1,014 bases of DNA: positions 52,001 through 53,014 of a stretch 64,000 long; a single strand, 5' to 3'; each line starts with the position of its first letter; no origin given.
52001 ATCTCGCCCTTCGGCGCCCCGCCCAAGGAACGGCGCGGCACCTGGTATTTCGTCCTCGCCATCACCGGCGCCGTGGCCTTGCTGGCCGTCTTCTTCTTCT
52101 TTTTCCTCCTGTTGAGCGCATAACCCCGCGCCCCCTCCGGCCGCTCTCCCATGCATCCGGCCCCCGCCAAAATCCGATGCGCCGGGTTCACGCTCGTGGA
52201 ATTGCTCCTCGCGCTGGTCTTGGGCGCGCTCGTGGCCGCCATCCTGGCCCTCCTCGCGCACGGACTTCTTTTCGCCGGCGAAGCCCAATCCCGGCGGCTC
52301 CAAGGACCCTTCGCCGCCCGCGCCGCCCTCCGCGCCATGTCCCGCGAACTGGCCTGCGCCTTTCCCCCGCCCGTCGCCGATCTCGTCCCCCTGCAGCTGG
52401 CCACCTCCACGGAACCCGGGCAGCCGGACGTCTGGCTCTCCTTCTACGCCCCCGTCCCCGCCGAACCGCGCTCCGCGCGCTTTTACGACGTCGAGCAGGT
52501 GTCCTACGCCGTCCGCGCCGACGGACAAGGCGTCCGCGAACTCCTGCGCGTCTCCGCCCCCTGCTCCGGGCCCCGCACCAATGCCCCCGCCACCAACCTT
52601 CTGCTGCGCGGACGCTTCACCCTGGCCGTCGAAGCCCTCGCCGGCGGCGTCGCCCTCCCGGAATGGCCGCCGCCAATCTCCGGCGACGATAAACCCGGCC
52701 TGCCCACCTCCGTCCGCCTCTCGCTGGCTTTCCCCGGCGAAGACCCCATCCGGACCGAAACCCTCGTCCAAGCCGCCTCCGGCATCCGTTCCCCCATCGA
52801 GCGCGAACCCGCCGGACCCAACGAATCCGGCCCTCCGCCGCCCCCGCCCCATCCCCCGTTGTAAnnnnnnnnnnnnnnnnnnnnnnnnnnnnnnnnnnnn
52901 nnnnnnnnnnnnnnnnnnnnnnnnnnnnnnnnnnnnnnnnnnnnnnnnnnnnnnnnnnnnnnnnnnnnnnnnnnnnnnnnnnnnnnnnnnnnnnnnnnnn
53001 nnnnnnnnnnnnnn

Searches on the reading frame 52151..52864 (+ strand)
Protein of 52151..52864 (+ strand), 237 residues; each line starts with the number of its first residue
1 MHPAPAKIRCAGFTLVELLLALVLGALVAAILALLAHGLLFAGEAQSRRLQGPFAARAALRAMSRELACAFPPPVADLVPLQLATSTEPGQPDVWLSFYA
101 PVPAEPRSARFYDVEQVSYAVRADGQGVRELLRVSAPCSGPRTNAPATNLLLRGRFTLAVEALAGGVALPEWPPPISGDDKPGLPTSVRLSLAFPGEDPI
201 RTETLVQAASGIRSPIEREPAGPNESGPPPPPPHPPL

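Call 77: search_protein_families(library=pfam, proteins=[window:52151-52864:+], max_evalue=0.0001)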
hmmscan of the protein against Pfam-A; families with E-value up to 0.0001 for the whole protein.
window:52151-52864:+ (237 aa): 1 family
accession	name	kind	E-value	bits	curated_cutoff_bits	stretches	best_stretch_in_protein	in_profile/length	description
PF07963.17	N_methyl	-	1.1e-06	28.4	21.2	1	9-32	3-26/27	Prokaryotic N-terminal methylation motif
